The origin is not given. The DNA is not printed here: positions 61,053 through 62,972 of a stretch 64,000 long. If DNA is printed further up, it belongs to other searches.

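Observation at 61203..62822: Thymidylate-synthase homolog doubled in size by two insertions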

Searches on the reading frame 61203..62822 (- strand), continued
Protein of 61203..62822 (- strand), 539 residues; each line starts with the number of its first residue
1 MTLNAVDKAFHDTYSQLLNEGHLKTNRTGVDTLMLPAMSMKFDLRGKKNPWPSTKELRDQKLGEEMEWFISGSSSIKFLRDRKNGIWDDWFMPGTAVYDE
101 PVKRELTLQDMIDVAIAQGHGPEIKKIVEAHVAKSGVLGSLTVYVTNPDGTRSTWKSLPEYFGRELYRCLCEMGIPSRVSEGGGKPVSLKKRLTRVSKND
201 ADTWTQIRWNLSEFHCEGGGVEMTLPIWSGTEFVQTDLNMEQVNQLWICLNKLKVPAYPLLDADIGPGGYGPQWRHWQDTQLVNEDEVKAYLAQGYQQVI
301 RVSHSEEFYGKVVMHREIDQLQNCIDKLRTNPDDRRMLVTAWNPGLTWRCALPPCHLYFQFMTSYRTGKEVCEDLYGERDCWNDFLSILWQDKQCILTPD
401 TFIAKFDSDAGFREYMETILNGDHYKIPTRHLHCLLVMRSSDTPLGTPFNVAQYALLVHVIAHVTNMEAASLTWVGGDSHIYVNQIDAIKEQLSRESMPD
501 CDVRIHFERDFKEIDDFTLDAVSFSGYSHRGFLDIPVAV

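Call 9: find_homologous_proteins(query=window:61203-62822:-, max_evalue=1e-10)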
Query window:61203-62822:- (539 aa): 2598 proteins with E <= 1e-10 among 6351 candidates; the best 120 are listed.
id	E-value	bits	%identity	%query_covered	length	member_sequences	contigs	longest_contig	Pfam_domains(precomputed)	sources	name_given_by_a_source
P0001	0.0e+0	1291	100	100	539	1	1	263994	PF00303.25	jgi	jgi:thymidylate synthase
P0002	0.0e+0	1111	87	100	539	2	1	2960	PF00303.25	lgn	-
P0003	2.0e-285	966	80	93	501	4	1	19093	PF00303.25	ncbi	ncbi:Thymidylate synthase [compost metagenome]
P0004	2.5e-279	946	75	100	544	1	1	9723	PF00303.25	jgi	jgi:thymidylate synthase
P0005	3.6e-269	912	68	100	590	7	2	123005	PF00303.25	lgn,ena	-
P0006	2.0e-234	797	62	100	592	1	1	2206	PF00303.25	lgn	-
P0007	1.9e-227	774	61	100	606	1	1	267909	PF00303.25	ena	-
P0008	5.7e-227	773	73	81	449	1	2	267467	PF00303.25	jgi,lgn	jgi:thymidylate synthase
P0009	1.5e-209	715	63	70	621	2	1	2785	PF00303.25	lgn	-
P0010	4.3e-208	710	57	81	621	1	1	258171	PF00303.25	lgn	-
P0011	2.3e-187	642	60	67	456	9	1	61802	PF00303.25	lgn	-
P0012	1.1e-183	630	55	71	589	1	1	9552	PF00303.25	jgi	-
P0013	8.0e-182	624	53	100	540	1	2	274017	PF00303.25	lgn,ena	-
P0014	6.2e-177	608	50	100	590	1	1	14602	PF00303.25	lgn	-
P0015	2.3e-176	606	50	100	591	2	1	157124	PF00303.25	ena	-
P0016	1.0e-174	600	50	100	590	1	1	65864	PF00303.25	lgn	-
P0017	2.4e-174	599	52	100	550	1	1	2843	PF00303.25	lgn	-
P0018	1.2e-170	587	52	100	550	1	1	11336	PF00303.25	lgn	-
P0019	9.1e-168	577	57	66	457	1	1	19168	PF00303.25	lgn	-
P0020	4.3e-163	562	56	66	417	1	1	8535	PF00303.25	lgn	-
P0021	1.4e-131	458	43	100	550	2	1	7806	PF00303.25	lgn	-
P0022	1.9e-130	454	43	100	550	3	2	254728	PF00303.25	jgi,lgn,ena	jgi:thymidylate synthase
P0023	6.4e-129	449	43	100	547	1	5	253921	PF00303.25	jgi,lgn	jgi:thymidylate synthase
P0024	9.2e-129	449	42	100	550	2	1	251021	PF00303.25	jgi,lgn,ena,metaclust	metaclust:\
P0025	9.4e-129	449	42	100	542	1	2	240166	PF00303.25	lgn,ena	-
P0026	6.8e-128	446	43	100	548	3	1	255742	PF00303.25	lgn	-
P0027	5.3e-127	443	40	81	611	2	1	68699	PF00303.25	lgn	-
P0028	1.9e-125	438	41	100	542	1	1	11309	PF00303.25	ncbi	ncbi:Thymidylate synthase [compost metagenome]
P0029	9.3e-123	429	54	47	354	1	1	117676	PF00303.25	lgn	-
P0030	6.0e-122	426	42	100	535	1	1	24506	PF00303.25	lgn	-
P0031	1.1e-121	425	44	70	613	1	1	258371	PF00303.25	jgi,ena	-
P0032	2.8e-115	404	41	100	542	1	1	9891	PF00303.25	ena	-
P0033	6.1e-114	400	42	100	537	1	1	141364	PF00303.25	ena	-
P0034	1.6e-112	395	40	100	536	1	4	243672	PF00303.25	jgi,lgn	jgi:thymidylate synthase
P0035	1.8e-112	395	36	88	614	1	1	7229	PF00303.25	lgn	-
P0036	3.0e-112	394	41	100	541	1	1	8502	PF00303.25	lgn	-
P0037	9.4e-112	392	41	99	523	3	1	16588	PF00303.25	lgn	-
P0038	2.9e-110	388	42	99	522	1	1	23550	PF00303.25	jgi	jgi:thymidylate synthase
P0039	1.5e-109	385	41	100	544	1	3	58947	PF00303.25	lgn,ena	-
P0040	4.8e-109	383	41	100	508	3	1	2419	PF00303.25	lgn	-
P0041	4.2e-108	380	41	100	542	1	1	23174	PF00303.25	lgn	-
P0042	1.3e-107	379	34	100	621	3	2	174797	PF00303.25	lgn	-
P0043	5.3e-107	377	41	100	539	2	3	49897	PF00303.25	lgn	-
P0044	9.7e-106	373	39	100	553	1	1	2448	PF00303.25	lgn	-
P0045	6.9e-105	370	43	68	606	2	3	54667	PF00303.25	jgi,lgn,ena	jgi:thymidylate synthase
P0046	7.9e-100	353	40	100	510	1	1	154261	PF00303.25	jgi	jgi:thymidylate synthase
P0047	2.6e-99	351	39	68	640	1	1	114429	PF00303.25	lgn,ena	-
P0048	9.6e-95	336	40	67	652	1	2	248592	PF00303.25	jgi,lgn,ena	-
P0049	6.9e-92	327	35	98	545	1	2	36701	PF00303.25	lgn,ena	-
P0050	1.0e-89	320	33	98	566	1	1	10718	PF00303.25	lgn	-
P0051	7.8e-89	317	34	97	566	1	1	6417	PF00303.25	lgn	-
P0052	1.2e-87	313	38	62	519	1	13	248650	PF00303.25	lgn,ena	-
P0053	3.8e-86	308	40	66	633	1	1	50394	PF00303.25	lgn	-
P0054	1.1e-85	306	41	54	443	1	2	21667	PF00303.25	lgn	-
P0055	1.1e-85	306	37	66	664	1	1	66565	PF00303.25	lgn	-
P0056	1.8e-85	306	35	66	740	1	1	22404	PF00303.25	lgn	-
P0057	3.0e-85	305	35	100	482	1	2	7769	PF00303.25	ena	-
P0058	4.8e-85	304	35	68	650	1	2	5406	PF00303.25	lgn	-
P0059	5.3e-85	304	37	66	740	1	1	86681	PF00303.25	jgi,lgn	jgi:thymidylate synthase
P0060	1.8e-84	302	40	81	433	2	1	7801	PF00303.25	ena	-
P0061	2.4e-84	302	34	79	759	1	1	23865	PF00303.25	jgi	jgi:thymidylate synthase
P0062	6.1e-84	301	37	66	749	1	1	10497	PF00303.25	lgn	-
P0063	4.0e-83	298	37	67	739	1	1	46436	PF00303.25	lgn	-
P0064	4.7e-82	294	40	55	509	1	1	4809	PF00303.25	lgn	-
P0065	5.2e-82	294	34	100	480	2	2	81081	PF00303.25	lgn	-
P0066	9.3e-82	293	35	67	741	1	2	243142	PF00303.25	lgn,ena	-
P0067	1.4e-81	293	39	52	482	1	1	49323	PF00303.25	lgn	-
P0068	4.0e-81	291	38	66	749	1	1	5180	PF00303.25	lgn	-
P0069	1.2e-80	290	39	49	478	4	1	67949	PF00303.25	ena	-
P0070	1.9e-80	289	35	47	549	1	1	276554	PF00303.25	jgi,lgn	-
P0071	4.6e-80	288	42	50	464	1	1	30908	PF00303.25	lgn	-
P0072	2.0e-79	286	43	67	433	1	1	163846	PF00303.25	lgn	-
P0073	1.3e-78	283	37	41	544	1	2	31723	PF00303.25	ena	-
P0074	7.5e-78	281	41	42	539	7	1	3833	PF00303.25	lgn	-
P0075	3.9e-77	278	38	47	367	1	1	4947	PF00303.25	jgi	jgi:thymidylate synthase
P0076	5.8e-77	278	41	49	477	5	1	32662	PF00303.25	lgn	-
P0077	1.9e-76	276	40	53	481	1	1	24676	PF00303.25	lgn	-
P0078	4.3e-76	275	41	52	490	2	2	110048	PF00303.25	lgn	-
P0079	5.5e-75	271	40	52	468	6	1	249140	PF00303.25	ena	-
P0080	2.9e-74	269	38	42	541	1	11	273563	PF00303.25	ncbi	ncbi:Thymidylate synthase [compost metagenome]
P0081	5.2e-74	268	41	56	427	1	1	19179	PF00303.25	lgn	-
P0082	8.1e-74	267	30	100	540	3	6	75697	PF00303.25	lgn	-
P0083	1.2e-73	267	42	65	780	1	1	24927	PF07591.16,PF00303.25,PF14528.12,PF13403.12,PF14890.12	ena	-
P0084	2.9e-73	265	30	97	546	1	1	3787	PF00303.25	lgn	-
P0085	9.6e-73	264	37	47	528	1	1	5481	PF00303.25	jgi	jgi:thymidylate synthase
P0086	1.1e-72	263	41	48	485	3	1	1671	PF00303.25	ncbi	ncbi:Thymidylate synthase [compost metagenome]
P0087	1.6e-72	263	41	48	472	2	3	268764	PF00303.25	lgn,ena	-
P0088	3.1e-72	262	39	40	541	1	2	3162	PF00303.25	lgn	-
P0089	1.2e-71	260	33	51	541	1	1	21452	PF00303.25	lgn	-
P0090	1.2e-71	260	41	40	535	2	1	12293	PF00303.25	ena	-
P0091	2.1e-71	259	34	97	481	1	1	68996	PF00303.25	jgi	-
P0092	1.7e-70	256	40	52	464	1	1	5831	PF00303.25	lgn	-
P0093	1.8e-70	256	38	40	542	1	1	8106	PF00303.25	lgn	-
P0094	2.2e-70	256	30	100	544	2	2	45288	PF00303.25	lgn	-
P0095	2.2e-70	256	31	100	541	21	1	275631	PF00303.25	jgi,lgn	jgi:thymidylate synthase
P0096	5.8e-70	254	30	99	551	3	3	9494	PF00303.25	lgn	-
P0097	7.3e-70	254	39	42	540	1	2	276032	PF00303.25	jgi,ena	jgi:Thymidylate synthase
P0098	7.8e-69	251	39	48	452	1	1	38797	PF00303.25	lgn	-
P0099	1.6e-68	250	39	52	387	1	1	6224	PF00303.25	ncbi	-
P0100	6.3e-68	248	35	53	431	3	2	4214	PF00303.25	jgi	jgi:thymidylate synthase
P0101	8.7e-68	247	38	53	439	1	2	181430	PF00303.25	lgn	-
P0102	1.9e-67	246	37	42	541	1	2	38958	PF00303.25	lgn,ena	-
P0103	2.5e-67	246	37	52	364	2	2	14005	PF00303.25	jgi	jgi:thymidylate synthase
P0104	3.2e-67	245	35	53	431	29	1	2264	PF00303.25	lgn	-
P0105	4.0e-67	245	30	99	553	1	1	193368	PF00303.25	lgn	-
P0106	8.8e-67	244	28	55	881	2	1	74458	PF07591.16,PF00303.25,PF14528.12,PF13403.12,PF14890.12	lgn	-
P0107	4.3e-66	242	35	53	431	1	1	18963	PF00303.25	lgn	-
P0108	4.7e-66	242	38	51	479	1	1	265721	PF00303.25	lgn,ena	-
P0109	1.1e-65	240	38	52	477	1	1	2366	PF00303.25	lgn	-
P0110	1.5e-65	240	35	56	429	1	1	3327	PF00303.25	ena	-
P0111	1.1e-64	237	38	52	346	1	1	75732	PF00303.25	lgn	-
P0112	4.4e-64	235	38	52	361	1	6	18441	PF00303.25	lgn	-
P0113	1.2e-63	234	35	53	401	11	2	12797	PF00303.25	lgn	-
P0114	2.2e-62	229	30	98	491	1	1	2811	PF00303.25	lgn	-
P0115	4.8e-62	228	42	21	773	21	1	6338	PF07591.16,PF00303.25,PF13403.12,PF14890.12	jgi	jgi:thymidylate synthase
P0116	3.4e-60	222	41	35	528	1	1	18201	PF00303.25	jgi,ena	-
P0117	4.5e-60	222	35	55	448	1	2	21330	PF00303.25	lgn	-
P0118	3.5e-59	219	33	60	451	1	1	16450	PF00303.25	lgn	-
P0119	3.6e-59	219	36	59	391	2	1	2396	PF00303.25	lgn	-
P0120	1.1e-58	217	34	54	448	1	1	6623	PF00303.25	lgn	-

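Call 22: predict_structure(alignment_id=A1)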
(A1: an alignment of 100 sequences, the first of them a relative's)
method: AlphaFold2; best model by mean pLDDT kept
length: 539 residues; sequences in the alignment: 100
mean_pLDDT: 93.5   pTM: 0.86
mean pLDDT of the five models: 93.5, 93.3, 93.2, 93.0, 92.9
residues with pLDDT >= 90: 458; 70-90: 73; 50-70: 8; < 50: 0
segments of 3 or more residues with pLDDT < 50: none
pLDDT, mean of each block of 10 residues (from residue 1): 95 98 86 96 98 94 95 95 83 93 95 96 96 91 95 96 97 95 92 90 94 70 91 89 94 95 94 95 97 97 91 97 97 95 89 92 97 87 90 90 97 94 92 97 95 98 98 97 96 97 95 95 96 88
secondary structure, 60 per line:
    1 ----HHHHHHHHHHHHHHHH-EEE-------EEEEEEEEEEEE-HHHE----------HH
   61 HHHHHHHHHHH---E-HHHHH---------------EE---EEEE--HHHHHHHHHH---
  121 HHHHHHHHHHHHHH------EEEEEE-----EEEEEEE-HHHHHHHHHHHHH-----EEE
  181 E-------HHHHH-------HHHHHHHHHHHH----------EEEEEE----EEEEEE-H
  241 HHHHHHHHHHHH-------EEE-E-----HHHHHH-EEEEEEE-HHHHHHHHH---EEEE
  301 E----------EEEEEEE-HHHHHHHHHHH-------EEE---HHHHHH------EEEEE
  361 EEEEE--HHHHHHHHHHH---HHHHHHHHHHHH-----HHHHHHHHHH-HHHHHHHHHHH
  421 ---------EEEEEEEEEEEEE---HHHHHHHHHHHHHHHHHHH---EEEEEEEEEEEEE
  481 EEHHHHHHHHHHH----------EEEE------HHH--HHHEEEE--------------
elements in order: H5-20 E22-24 E32-43 H59-71 H77-81 E102-105 H108-117 H121-134 E141-146 E152-158 H160-172 E178-181 H189-193 H201-212 E223-228 E233-238 H240-252 E260-262 H270-275 E277-283 H285-293 E297-301 E312-318 H320-330 E338-340 H344-349 E356-365 H368-378 H382-393 H399-408 H410-420 E430-442 H446-464 E468-482 H483-493 E504-507 E522-525

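Call 26: fold_search(model_id=the predicted structure, library=pdb)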
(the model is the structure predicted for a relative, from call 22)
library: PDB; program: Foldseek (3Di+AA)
matches with E <= 10: 669; with E <= 0.001: 396
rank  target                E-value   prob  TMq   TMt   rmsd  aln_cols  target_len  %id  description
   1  1jmf                  3.4e-24  1.00  0.45  0.75  16.9       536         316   20  CONTRIBUTIONS OF ORIENTATION AND HYDROGEN BONDING TO CATALYSIS IN ASN-229 MUTANTS OF THYMIDYLATE SYNTHASE (released 1998-01-28)
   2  2g8d                  1.7e-23  1.00  0.45  0.76  16.5       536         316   21  Lactobacillus casei thymidylate synthase Y261W-dUMP complex (released 2006-03-14)
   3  1jmg                  2.2e-23  1.00  0.45  0.76  16.6       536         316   20  CONTRIBUTIONS OF ORIENTATION AND HYDROGEN BONDING TO CATALYSIS IN ASN-229 MUTANTS OF THYMIDYLATE SYNTHASE (released 1998-01-28)
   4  3uwl_B                2.4e-23  1.00  0.46  0.78  16.2       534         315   22  Crystal structure of Enteroccocus faecalis thymidylate synthase (EfTS) in complex with 5-formyl tetrahydrofolate (released 2012-08-29)
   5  1tsx                  3.0e-23  1.00  0.45  0.75  16.7       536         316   20  THYMIDYLATE SYNTHASE R179E MUTANT (released 1996-03-08)
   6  2g86                  4.5e-23  1.00  0.46  0.77  15.9       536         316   21  L. casei thymidylate synthase Y261F in complex with substrate, dUMP (released 2006-03-14)
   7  4tms                  4.7e-23  1.00  0.46  0.77  15.8       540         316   22  PLASTIC ADAPTATION TOWARD MUTATIONS IN PROTEINS: STRUCTURAL COMPARISON OF THYMIDYLATE SYNTHASES (released 1992-01-15)
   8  1bo8                  4.7e-23  1.00  0.45  0.76  16.7       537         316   21  THYMIDYLATE SYNTHASE R178T MUTANT (released 1998-08-19)
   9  1bp6                  5.0e-23  1.00  0.46  0.78  16.3       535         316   21  THYMIDYLATE SYNTHASE R23I, R179T DOUBLE MUTANT (released 1998-08-19)
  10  3byx                  5.0e-23  1.00  0.45  0.76  16.4       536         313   21  Lactobacillus CASEI Thymidylate Synthase Ternary Complex with DUMP and the Phtalimidic Derivative C00 in Multiple Bindin (released 2009-01-20)
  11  1bo7                  5.9e-23  1.00  0.45  0.76  16.3       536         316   21  THYMIDYLATE SYNTHASE R179T MUTANT (released 1998-08-19)
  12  3ik1                  5.9e-23  1.00  0.44  0.76  16.7       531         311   21  Lactobacillus casei Thymidylate Synthase in Ternary Complex with dUMP and the Phtalimidic Derivative 20C (released 2010-08-11)
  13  3uwl_A                9.4e-23  1.00  0.44  0.80  13.2       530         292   21  Crystal structure of Enteroccocus faecalis thymidylate synthase (EfTS) in complex with 5-formyl tetrahydrofolate (released 2012-08-29)
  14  2g89                  1.3e-22  1.00  0.45  0.76  16.4       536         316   21  L. casei thymidylate synthase Y261A in complex with substrate, dUMP (released 2006-03-14)
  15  3c06                  1.7e-22  1.00  0.44  0.78  15.5       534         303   20  Lactobacillus CASEI Thymidylate Synthase Ternary Complex With DUMP and the Phtalimidic Derivative 14C in Multiple Bindin (released 2009-01-20)
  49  4eil_B                2.4e-21  1.00  0.47  0.51  10.8       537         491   21  Crystal Structure of the loop truncated Toxoplasma gondii TS-DHFR (released 2013-10-09)
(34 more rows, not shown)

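Call 36: search_protein_families(library=ncbifam, proteins=[window:61203-62822:-], max_evalue=1)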
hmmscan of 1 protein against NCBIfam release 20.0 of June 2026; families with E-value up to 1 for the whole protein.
window:61203-62822:- (539 aa): 8 families
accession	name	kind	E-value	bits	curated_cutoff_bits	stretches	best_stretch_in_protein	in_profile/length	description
NF002497.0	PRK01827.1-3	equivalog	3.8e-58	196.9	327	3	429-539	156-264/264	thymidylate synthase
TIGR03284.1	thym_sym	equivalog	2.7e-57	194.2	108.35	3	430-539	189-296/296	thymidylate synthase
NF002496.0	PRK01827.1-2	equivalog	7.2e-56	189.6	325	3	430-539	211-318/318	thymidylate synthase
NF002499.0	PRK01827.1-5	equivalog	3.8e-48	164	405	3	429-539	156-264/264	thymidylate synthase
NF010393.0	PRK13821.1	equivalog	1.3e-43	149.3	576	3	264-375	101-211/323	thymidylate synthase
NF002495.0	PRK01827.1-1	equivalog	4e-28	98.7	327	3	431-539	170-279/279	thymidylate synthase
NF002498.0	PRK01827.1-4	equivalog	7.1e-14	51.8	427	2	422-538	163-282/283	thymidylate synthase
TIGR03283.1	thy_syn_methano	equivalog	3.8e-10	39.6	174.55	2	309-383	83-157/201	thymidylate synthase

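Call 59: find_encoding_contigs(protein=P0001, flank=10000, max_places=2)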
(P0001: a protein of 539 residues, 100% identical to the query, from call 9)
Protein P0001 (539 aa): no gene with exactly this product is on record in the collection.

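Call 60: find_encoding_contigs(protein=P0022, flank=10000, max_places=1)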
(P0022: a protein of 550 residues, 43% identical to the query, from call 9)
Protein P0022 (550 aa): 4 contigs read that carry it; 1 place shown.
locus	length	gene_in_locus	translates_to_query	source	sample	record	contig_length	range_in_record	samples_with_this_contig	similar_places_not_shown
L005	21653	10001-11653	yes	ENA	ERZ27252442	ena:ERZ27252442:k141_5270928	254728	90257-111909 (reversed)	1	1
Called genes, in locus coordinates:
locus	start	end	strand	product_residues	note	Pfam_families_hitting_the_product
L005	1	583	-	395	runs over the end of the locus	PF12699:phiKZ_IP (weak)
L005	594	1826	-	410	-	PF12699:phiKZ_IP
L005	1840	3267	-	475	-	PF12699:phiKZ_IP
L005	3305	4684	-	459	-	-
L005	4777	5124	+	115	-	-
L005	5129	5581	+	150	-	-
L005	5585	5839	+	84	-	-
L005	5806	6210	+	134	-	-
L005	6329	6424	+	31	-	-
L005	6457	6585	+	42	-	-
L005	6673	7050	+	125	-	-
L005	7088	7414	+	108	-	-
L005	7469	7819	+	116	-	-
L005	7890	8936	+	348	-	-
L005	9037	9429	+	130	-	PF03869:Arc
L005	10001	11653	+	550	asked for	PF00303:Thymidylat_synt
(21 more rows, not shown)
